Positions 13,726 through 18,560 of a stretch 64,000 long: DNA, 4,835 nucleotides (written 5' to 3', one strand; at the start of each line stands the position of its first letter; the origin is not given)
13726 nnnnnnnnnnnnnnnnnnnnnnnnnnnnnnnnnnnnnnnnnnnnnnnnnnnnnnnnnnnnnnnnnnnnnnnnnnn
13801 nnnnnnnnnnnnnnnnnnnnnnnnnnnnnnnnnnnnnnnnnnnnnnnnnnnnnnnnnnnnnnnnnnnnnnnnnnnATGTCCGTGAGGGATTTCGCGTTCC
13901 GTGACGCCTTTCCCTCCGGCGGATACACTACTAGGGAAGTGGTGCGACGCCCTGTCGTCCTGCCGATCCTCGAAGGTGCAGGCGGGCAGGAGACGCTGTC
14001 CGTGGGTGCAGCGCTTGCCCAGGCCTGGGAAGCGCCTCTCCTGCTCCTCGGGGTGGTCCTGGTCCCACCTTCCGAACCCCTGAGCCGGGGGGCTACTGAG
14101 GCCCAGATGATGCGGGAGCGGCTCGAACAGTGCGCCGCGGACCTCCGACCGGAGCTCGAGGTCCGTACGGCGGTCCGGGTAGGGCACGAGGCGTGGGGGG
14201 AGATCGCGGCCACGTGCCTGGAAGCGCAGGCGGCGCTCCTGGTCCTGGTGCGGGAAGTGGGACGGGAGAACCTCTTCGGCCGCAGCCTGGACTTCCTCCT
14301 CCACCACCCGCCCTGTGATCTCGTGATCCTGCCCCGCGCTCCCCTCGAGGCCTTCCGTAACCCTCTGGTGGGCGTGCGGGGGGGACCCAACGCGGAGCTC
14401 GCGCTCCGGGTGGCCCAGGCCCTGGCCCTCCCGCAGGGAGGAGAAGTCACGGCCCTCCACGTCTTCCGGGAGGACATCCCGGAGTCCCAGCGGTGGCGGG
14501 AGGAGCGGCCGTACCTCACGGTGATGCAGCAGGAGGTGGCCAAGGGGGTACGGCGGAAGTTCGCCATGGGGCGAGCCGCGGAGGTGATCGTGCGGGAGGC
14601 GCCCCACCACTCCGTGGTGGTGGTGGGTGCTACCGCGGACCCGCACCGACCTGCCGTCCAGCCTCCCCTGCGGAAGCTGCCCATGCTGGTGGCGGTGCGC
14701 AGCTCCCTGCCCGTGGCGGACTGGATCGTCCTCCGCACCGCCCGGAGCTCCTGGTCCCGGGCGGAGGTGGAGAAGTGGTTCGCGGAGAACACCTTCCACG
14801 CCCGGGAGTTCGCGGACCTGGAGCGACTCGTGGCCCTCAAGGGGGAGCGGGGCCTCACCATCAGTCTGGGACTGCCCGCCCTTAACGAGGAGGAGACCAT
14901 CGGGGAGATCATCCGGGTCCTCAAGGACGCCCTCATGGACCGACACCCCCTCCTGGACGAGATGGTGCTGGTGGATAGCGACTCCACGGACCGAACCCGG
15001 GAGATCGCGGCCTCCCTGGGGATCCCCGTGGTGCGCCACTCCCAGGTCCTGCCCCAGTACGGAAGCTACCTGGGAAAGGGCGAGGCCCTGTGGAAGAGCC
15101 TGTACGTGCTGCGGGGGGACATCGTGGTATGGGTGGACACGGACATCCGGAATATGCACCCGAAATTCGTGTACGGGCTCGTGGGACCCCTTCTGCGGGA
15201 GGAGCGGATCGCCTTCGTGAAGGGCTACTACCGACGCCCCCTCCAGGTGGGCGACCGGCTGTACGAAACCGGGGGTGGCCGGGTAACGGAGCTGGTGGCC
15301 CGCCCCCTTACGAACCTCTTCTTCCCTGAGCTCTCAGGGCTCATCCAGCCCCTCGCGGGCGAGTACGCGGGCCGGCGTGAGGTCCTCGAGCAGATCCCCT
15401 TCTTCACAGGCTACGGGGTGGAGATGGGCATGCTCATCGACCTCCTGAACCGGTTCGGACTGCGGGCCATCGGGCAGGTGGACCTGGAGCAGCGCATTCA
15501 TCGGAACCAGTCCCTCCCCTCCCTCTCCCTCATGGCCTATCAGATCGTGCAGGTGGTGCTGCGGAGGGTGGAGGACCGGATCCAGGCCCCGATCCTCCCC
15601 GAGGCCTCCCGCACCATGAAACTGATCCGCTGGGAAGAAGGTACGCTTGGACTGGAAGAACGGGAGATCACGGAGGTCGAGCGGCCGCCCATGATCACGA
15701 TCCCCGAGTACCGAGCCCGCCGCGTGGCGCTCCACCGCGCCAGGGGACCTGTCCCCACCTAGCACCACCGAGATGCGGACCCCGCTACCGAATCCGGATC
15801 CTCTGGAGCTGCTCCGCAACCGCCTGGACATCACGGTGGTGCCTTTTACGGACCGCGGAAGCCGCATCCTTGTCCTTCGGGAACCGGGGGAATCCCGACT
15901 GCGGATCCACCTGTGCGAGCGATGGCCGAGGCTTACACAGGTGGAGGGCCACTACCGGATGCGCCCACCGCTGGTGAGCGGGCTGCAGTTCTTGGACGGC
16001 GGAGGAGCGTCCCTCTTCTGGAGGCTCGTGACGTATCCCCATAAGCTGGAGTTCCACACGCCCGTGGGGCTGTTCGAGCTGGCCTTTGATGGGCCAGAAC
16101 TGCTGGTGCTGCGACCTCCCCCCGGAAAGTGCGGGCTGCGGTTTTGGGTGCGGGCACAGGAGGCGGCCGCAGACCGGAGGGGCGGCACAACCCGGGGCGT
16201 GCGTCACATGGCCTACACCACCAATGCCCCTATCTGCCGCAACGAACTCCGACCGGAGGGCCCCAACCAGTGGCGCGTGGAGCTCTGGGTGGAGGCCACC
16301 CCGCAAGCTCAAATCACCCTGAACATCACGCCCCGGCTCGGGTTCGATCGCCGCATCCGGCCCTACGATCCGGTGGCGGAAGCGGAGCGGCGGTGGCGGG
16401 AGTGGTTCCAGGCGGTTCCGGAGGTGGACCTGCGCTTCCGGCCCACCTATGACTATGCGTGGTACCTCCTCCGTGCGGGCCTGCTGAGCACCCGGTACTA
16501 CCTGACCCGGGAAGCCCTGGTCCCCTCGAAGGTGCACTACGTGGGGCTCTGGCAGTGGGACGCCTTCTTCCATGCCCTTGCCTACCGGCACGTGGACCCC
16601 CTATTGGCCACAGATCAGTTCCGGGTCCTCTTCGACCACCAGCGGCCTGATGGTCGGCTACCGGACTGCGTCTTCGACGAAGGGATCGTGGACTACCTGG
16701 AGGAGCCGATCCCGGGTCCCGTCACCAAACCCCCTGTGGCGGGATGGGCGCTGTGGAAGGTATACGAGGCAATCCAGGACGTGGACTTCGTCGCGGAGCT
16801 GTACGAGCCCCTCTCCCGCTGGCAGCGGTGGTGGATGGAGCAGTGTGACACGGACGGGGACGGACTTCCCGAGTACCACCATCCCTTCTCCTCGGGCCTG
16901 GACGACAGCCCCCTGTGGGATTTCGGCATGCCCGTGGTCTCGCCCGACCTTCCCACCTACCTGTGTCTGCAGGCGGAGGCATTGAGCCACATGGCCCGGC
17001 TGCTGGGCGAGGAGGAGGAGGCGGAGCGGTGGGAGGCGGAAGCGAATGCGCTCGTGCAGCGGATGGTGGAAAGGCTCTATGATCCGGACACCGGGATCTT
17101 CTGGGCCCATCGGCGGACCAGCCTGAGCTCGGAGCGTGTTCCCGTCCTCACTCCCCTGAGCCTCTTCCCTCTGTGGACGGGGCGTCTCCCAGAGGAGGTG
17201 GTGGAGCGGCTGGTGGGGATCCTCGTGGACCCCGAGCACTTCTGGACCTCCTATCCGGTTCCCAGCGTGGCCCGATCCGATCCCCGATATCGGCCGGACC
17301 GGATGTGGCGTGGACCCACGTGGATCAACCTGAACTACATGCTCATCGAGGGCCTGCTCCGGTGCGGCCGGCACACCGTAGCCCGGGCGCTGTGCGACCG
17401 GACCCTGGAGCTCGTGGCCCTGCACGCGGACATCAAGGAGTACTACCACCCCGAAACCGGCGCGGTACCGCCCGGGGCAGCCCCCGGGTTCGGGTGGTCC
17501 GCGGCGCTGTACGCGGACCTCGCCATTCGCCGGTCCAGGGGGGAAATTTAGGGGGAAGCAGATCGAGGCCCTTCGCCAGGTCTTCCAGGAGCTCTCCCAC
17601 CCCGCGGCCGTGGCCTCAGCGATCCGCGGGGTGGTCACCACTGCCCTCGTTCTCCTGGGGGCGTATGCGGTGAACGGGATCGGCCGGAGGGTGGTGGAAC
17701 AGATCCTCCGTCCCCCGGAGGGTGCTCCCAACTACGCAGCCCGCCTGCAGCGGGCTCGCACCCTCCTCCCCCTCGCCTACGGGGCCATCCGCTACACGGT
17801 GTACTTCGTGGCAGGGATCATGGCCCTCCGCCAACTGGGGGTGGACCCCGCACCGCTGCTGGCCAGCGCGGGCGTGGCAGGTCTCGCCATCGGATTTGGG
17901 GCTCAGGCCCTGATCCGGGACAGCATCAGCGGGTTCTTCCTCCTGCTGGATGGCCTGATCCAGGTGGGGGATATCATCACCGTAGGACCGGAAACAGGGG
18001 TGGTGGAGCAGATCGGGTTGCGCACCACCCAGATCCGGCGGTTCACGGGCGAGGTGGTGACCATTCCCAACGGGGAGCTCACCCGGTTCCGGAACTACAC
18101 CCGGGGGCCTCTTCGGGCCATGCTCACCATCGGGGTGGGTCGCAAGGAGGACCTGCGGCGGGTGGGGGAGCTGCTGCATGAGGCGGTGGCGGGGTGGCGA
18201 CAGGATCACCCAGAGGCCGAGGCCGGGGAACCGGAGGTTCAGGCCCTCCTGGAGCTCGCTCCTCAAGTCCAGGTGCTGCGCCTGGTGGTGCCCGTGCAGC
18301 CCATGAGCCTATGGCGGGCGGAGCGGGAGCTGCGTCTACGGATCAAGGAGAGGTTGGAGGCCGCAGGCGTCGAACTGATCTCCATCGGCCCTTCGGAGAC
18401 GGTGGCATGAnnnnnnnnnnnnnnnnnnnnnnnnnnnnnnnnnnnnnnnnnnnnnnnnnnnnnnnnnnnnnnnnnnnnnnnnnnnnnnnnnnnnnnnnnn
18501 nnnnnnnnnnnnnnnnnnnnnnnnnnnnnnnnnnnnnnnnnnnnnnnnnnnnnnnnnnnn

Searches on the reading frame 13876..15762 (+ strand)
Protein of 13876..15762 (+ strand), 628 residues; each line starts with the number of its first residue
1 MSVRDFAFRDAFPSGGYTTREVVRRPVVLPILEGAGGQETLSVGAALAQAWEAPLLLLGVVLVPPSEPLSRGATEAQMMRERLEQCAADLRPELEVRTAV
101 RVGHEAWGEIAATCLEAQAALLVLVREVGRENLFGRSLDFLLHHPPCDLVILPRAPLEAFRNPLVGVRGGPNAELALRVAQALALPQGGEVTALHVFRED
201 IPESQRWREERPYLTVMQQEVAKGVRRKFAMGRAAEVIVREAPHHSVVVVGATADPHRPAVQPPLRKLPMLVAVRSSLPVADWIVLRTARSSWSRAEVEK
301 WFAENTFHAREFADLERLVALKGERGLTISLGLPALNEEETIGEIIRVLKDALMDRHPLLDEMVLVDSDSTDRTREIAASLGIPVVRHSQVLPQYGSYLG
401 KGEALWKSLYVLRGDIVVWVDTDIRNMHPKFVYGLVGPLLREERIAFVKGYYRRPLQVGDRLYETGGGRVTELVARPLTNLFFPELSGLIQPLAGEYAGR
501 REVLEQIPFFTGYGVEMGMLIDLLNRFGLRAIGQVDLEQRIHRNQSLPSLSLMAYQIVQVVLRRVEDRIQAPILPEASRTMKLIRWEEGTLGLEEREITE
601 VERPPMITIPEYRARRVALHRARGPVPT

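Call 31: search_protein_families(library=pfam, proteins=[window:13876-15762:+], max_evalue=0.0001)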
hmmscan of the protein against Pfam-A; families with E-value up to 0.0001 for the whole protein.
window:13876-15762:+ (628 aa): 2 families
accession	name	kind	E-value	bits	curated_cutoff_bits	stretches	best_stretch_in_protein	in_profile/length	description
PF00582.32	Usp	-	2.3e-12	48.1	24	1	25-152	3-140/141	Universal stress protein family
PF00535.33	Glycos_transf_2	-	5.5e-11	43.1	23.3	1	331-455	2-120/168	Glycosyl transferase family 2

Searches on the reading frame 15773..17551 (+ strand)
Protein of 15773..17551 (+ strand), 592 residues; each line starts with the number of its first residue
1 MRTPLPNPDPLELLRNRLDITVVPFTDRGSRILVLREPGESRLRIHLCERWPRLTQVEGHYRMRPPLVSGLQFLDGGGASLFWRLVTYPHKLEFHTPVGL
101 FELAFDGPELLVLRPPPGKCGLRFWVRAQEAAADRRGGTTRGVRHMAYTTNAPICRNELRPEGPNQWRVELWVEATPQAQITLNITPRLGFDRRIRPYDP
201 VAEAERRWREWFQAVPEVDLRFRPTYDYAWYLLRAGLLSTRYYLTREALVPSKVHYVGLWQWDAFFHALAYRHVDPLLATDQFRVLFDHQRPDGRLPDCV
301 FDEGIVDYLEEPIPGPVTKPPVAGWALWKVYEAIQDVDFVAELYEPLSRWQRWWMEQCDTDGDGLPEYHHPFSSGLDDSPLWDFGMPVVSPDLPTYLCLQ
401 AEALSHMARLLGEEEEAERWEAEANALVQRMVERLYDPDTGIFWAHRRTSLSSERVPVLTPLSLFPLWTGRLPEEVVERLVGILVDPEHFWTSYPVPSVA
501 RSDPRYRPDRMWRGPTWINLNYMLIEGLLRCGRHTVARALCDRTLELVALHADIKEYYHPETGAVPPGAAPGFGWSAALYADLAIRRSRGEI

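Call 31: search_protein_families(library=pfam, proteins=[window:15773-17551:+], max_evalue=0.0001)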
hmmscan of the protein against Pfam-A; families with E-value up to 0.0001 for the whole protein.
window:15773-17551:+ (592 aa): 4 families
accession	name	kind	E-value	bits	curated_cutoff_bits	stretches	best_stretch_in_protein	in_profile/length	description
PF22422.2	MGH1-like_GH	-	8.6e-80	269.4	27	1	256-576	1-356/356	Mannosylglycerate hydrolase MGH1-like glycoside hydrolase domain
PF03200.22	Glyco_hydro_63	-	4.9e-16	59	22.4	1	455-530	342-425/492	Glycosyl hydrolase family 63 C-terminal domain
PF01204.24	Trehalase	-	3.5e-09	36.5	21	1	389-578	305-502/512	Trehalase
PF17389.8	Bac_rhamnosid6H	-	2.3e-06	27.5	24.5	1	279-449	65-226/339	Bacterial alpha-L-rhamnosidase 6 hairpin glycosidase domain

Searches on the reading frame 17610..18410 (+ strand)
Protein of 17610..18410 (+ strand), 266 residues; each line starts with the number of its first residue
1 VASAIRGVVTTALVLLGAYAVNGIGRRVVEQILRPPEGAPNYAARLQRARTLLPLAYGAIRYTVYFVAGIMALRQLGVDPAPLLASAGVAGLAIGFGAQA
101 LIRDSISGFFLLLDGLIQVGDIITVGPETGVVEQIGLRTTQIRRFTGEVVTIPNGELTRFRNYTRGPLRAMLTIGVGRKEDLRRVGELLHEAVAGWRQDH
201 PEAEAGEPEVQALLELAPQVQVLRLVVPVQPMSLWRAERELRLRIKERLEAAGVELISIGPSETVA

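Call 31: search_protein_families(library=pfam, proteins=[window:17610-18410:+], max_evalue=0.0001)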
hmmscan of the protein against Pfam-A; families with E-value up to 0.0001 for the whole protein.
window:17610-18410:+ (266 aa): 2 families
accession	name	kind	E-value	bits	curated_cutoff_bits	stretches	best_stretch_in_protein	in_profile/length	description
PF00924.24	MS_channel_2nd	-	5.4e-19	68.5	20.2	1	101-165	2-68/68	Mechanosensitive ion channel, beta-domain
PF21088.3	MS_channel_1st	-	8.9e-13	48.4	23.1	1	59-99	2-42/42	Mechanosensitive ion channel, transmembrane helices 2/3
